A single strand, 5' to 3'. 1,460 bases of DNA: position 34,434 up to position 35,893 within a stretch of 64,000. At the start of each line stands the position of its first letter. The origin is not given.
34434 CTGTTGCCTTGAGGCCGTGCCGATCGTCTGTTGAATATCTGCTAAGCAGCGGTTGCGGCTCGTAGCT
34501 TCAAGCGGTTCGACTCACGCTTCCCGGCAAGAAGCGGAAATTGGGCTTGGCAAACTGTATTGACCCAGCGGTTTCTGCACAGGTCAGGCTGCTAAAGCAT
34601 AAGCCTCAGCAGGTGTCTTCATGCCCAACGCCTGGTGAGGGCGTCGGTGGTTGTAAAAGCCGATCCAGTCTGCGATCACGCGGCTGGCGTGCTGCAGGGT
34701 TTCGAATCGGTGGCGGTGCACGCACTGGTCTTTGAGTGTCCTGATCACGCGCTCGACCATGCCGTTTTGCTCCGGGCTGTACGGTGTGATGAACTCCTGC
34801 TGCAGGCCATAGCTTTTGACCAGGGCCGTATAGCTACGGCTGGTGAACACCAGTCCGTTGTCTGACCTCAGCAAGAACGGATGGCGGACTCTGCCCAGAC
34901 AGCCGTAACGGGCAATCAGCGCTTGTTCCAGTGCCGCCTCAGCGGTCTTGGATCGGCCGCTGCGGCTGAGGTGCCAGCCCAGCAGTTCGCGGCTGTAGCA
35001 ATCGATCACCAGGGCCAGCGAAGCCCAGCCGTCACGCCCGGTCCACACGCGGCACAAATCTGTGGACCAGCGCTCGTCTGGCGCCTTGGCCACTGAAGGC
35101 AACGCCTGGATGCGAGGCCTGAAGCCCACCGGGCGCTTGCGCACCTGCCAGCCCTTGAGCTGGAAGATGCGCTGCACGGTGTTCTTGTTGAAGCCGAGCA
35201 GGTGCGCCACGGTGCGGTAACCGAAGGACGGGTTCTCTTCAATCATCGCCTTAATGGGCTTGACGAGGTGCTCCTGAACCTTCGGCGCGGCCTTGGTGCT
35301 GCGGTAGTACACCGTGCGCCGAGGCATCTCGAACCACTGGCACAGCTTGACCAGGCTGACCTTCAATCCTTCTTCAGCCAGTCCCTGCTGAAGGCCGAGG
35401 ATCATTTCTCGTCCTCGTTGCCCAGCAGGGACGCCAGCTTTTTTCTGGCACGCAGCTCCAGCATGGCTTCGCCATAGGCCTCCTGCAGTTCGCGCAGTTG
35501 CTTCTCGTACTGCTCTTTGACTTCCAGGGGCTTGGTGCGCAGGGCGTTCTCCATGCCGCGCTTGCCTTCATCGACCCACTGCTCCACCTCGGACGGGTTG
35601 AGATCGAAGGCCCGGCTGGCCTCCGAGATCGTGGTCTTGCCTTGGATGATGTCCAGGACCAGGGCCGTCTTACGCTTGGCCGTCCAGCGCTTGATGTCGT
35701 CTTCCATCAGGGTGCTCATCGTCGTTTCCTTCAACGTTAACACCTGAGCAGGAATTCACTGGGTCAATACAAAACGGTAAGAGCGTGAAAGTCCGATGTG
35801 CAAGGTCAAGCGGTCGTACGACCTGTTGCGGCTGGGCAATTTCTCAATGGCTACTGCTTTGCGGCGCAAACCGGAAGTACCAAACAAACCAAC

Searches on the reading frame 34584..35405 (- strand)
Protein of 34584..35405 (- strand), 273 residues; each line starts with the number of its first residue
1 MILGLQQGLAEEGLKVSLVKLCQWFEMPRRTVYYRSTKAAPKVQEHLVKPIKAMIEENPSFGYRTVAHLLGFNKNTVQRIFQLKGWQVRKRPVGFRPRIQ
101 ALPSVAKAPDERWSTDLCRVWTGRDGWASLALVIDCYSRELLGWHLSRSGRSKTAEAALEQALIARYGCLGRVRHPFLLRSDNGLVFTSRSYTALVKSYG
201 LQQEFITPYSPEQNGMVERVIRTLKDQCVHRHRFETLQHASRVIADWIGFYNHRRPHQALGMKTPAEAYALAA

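Call 45: search_protein_families(library=pfam, proteins=[window:34584-35405:-], max_evalue=0.001)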
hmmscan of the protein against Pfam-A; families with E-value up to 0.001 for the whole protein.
window:34584-35405:- (273 aa): 4 families
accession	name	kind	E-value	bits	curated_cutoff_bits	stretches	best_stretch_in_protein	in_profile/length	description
PF13683.12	rve_3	-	3.4e-24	84.8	26.5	1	200-265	2-67/67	Integrase core domain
PF00665.32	rve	-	5.7e-19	68.7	32.6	1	107-211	2-102/102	Integrase core domain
PF13333.12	rve_2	-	8.3e-08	32.7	22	1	222-267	5-50/56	Integrase core domain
PF13358.12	DDE_3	-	0.00036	20.8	28.6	1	176-237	80-142/146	DDE superfamily endonuclease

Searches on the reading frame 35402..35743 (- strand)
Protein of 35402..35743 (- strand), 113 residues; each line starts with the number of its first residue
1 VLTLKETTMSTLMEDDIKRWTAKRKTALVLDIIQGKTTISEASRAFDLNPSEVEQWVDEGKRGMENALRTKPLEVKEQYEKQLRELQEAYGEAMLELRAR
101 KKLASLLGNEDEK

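Call 45: search_protein_families(library=pfam, proteins=[window:35402-35743:-], max_evalue=0.001)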
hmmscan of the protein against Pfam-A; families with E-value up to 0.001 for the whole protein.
window:35402-35743:- (113 aa): 3 families
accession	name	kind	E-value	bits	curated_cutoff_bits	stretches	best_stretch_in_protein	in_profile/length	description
PF06627.17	DUF1153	-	7.6e-08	32.8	23.5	1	8-71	18-81/87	Protein of unknown function (DUF1153)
PF01527.26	HTH_Tnp_1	-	3.7e-06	27.5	24.1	1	18-87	5-71/75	Transposase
PF13518.12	HTH_28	-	7.8e-05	23.1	25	1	24-59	1-35/52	Helix-turn-helix domain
